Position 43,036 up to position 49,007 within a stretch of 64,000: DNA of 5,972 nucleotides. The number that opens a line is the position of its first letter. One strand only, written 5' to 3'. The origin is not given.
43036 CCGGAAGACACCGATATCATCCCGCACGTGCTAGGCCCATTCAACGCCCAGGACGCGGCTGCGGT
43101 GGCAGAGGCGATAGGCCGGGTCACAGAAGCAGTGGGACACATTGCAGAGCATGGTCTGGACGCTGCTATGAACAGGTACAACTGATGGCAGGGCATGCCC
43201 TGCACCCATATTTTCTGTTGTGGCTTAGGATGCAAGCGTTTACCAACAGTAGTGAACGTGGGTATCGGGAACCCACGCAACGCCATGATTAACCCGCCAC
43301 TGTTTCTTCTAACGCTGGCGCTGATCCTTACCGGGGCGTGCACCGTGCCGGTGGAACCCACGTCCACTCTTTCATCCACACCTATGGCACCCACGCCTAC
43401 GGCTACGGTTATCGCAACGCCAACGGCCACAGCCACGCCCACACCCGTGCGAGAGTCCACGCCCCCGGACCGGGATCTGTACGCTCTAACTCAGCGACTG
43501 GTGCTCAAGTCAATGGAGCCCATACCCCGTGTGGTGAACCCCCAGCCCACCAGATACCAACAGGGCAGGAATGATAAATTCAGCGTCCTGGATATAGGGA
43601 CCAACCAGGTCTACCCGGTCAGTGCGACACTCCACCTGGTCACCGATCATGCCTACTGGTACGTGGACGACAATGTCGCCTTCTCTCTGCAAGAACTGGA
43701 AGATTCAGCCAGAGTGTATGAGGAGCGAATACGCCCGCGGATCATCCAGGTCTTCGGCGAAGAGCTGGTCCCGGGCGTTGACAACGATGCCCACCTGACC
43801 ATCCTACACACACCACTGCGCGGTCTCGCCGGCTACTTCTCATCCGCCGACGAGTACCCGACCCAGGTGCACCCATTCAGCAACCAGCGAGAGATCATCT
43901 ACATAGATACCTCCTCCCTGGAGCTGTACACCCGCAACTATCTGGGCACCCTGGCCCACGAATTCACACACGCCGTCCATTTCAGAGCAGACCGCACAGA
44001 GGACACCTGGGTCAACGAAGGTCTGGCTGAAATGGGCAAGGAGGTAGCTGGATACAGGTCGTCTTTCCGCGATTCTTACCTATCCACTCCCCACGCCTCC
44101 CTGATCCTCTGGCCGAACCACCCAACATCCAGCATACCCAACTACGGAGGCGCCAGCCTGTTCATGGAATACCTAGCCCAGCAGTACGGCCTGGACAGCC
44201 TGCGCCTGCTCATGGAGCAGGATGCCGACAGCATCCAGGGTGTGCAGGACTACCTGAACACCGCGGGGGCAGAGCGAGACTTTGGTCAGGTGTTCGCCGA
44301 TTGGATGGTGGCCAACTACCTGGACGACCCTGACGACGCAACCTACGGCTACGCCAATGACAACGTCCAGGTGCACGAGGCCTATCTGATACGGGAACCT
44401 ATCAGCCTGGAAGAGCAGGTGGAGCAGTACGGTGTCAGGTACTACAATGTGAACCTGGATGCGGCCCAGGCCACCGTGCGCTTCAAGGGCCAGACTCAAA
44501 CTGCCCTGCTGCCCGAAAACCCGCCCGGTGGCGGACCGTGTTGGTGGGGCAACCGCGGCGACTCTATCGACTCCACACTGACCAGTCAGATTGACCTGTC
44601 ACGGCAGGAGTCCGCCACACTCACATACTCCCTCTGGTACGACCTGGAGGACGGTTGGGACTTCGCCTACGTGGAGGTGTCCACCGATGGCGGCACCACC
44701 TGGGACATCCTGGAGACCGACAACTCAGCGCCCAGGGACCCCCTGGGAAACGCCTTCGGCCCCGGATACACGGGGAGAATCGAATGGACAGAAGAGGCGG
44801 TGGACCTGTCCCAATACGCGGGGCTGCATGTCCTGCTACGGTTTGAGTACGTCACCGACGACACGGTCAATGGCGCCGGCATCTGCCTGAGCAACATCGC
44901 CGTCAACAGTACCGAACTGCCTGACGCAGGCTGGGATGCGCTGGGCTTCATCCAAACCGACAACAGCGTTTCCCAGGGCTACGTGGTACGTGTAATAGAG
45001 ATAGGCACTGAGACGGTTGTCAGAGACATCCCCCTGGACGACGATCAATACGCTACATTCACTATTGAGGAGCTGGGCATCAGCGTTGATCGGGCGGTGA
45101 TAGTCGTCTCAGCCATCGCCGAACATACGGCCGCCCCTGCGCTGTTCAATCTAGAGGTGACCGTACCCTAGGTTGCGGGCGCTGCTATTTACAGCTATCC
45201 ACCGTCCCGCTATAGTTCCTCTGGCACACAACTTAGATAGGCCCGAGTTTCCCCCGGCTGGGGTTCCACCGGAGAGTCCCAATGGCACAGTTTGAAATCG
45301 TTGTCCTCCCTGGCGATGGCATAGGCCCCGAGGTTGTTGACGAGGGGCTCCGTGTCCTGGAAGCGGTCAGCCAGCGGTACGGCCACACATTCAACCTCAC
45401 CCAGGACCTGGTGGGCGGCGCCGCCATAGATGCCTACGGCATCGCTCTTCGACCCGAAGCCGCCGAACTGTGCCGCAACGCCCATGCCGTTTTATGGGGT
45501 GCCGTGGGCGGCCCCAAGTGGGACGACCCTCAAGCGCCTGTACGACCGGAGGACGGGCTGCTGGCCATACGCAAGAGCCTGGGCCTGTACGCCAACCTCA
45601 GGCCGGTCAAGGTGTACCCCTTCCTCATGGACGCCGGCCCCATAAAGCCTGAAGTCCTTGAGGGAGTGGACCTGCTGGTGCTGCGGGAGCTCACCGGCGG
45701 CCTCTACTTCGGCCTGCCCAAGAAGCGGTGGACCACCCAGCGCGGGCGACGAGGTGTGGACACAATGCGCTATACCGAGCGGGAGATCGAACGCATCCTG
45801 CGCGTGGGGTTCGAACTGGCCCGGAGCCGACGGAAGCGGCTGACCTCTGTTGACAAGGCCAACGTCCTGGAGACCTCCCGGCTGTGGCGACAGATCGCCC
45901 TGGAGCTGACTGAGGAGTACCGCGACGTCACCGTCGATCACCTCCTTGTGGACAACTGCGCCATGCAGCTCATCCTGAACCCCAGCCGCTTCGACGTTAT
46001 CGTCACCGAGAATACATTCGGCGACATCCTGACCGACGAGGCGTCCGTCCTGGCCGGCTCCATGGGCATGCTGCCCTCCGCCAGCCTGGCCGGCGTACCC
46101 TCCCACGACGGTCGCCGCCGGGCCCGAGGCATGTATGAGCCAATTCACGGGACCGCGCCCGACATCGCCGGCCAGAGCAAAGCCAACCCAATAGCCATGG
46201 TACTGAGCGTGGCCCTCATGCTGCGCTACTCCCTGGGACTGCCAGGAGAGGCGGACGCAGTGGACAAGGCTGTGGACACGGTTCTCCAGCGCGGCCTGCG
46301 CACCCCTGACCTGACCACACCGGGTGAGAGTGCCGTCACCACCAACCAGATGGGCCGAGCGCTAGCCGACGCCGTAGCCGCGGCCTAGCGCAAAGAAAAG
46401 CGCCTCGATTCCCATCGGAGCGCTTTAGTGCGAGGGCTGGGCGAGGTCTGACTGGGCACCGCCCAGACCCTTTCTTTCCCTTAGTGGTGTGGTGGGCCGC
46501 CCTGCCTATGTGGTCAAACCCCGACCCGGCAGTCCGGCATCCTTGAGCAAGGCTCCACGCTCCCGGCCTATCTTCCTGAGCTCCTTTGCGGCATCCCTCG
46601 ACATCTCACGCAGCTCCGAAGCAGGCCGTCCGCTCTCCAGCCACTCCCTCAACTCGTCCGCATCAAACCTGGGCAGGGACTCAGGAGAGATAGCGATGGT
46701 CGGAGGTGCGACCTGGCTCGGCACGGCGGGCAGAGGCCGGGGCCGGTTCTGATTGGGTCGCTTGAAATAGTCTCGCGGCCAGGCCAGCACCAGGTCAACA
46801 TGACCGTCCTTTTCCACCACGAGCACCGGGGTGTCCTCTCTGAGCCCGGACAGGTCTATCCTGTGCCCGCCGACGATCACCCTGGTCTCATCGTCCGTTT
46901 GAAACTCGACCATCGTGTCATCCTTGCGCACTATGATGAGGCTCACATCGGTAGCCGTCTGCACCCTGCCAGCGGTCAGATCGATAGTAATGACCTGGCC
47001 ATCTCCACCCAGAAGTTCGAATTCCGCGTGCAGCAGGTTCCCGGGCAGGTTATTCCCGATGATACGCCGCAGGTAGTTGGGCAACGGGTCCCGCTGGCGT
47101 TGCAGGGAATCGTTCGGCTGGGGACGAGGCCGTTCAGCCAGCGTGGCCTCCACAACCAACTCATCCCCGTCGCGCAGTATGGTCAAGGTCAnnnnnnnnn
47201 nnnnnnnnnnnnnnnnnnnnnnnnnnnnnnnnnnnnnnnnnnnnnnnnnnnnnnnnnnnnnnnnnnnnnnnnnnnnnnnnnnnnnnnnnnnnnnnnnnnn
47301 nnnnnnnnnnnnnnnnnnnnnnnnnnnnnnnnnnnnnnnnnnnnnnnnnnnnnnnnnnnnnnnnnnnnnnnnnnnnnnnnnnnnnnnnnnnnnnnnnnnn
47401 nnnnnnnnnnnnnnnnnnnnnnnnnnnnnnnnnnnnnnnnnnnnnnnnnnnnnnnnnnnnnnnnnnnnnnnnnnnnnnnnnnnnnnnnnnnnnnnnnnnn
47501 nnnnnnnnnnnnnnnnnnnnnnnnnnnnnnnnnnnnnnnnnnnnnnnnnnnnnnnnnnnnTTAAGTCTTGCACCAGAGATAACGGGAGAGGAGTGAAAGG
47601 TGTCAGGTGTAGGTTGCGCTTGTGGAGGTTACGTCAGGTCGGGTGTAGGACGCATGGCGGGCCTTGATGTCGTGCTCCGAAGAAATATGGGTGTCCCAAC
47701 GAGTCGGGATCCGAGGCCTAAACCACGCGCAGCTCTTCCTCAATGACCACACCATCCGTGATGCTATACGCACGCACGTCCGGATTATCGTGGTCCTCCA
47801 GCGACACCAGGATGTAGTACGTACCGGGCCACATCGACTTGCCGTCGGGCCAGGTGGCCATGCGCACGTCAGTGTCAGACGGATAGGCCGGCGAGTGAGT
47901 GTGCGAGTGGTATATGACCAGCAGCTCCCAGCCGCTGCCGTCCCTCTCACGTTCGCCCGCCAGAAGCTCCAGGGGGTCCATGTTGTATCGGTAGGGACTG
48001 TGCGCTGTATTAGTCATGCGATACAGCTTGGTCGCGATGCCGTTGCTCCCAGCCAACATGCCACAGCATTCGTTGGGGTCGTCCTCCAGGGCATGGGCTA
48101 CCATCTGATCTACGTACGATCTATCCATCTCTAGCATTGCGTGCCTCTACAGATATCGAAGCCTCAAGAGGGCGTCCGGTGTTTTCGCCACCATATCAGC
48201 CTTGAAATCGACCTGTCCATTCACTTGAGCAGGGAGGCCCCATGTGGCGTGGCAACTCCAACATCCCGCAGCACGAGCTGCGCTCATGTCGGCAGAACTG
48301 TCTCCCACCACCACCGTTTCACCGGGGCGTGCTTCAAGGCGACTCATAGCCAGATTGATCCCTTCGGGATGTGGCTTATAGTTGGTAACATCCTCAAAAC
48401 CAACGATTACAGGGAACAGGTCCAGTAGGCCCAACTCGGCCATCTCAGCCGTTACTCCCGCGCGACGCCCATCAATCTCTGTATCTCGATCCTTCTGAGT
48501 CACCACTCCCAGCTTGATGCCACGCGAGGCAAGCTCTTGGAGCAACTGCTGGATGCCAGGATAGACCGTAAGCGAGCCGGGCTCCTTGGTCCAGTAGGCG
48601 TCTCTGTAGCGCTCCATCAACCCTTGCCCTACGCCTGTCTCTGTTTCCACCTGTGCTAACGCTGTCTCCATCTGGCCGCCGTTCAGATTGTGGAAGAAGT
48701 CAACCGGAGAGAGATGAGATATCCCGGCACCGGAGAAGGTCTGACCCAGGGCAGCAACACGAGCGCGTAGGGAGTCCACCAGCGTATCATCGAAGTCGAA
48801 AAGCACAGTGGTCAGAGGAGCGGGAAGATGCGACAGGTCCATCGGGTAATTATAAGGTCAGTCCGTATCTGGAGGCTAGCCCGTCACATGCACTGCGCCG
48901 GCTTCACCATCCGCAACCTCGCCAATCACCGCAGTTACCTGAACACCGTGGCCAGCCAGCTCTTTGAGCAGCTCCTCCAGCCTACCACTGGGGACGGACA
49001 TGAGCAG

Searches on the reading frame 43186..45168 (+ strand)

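Call 12: search_protein_families(library=pfam, proteins=[window:43186-45168:+])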
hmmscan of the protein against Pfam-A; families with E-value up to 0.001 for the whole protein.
window:43186-45168:+ (661 aa): 1 family
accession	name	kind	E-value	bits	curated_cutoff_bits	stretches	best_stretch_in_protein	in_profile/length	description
PF20773.4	InhA-like_MAM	-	9.3e-26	91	26.9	1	446-574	34-163/191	Immune inhibitor A-like, MAM domain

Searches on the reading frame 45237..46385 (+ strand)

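Call 12: search_protein_families(library=pfam, proteins=[window:45237-46385:+])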
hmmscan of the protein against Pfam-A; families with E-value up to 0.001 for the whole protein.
window:45237-46385:+ (383 aa): 1 family
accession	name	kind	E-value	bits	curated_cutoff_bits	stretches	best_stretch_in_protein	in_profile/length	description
PF00180.25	Iso_dh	-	1.1e-129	433.1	27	1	21-375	2-347/348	Isocitrate/isopropylmalate dehydrogenase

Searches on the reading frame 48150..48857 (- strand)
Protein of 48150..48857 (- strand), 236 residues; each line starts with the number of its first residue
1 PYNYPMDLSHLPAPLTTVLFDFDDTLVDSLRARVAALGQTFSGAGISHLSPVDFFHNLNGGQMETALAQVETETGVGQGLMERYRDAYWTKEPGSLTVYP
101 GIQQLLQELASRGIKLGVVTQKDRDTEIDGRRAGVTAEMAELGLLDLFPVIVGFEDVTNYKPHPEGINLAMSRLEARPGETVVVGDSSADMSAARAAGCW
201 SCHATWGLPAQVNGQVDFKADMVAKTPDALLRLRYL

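Call 12: search_protein_families(library=pfam, proteins=[window:48150-48857:-])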
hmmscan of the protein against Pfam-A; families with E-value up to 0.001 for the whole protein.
window:48150-48857:- (236 aa): 4 families
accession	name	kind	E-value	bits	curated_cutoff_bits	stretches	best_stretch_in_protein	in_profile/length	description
PF13419.12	HAD_2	-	9.6e-37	127.2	23.8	1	18-200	1-174/178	Haloacid dehalogenase-like hydrolase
PF00702.32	Hydrolase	-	8.4e-26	92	26.4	1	16-198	2-191/191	haloacid dehalogenase-like hydrolase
PF13242.12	Hydrolase_like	-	8.5e-08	32.4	22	1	161-203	4-47/75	HAD-hyrolase-like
PF12710.13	HAD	-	1.4e-06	29.3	27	0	18-121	1-109/189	haloacid dehalogenase-like hydrolase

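Call 48: search_protein_families(library=ncbifam, proteins=[window:48150-48842:-])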
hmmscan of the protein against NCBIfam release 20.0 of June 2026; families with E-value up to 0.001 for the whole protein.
window:48150-48842:- (231 aa): 34 families (the best 25 are shown)
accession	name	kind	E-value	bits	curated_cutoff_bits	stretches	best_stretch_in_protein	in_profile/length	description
TIGR01449.2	PGP_bact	equivalog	1.1e-27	97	180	1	13-224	1-208/213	phosphoglycolate phosphatase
NF009804.0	PRK13288.1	equivalog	2.1e-27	96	218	1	10-225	3-206/215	pyrophosphatase PpaX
TIGR01454.1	AHBA_synth_RP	hypoth_equivalog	4.9e-23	81.8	246.65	1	88-228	71-202/205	AHBA synthesis associated protein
NF009695.0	PRK13222.1-2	equivalog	1.2e-22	80.5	225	1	10-205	6-199/226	phosphoglycolate phosphatase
NF009697.0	PRK13222.1-4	equivalog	3.4e-22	78.9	327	1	11-202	8-196/232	phosphoglycolate phosphatase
NF009694.0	PRK13222.1-1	equivalog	2e-19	69.9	415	1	75-203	97-214/252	phosphoglycolate phosphatase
NF009700.0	PRK13226.1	equivalog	1.1e-18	67.8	342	1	12-226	14-221/229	phosphoglycolate phosphatase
TIGR02009.1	PGMB-YQAB-SF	subfamily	5.4e-18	65.8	153.35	1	11-195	2-182/186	beta-phosphoglucomutase family hydrolase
TIGR02253.1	CTE7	subfamily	8.9e-17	61.6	169.75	1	82-194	84-189/221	TIGR02253 family HAD-type hydrolase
NF009696.0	PRK13222.1-3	equivalog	1e-15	58.1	359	1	10-225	3-212/223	N-acetylmuramic acid 6-phosphate phosphatase MupP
TIGR01509.1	HAD-SF-IA-v3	subfamily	3.1e-14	53.4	29.4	1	135-198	92-153/154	HAD-IA family hydrolase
NF009698.0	PRK13223.1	equivalog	2.2e-13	50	466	1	12-202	15-203/272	phosphoglycolate phosphatase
NF053830.1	RUBPPhHalo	equivalog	3.1e-13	49.9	330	1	80-193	91-197/234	ribulose-1,5-bisphosphate 5-phosphatase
TIGR01662.1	HAD-SF-IIIA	subfamily_domain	5.1e-12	46.1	44.6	1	85-196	18-135/141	HAD-IIIA family hydrolase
NF008610.0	PRK11587.1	equivalog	5.6e-12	45.5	282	1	13-196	6-178/219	sugar phosphatase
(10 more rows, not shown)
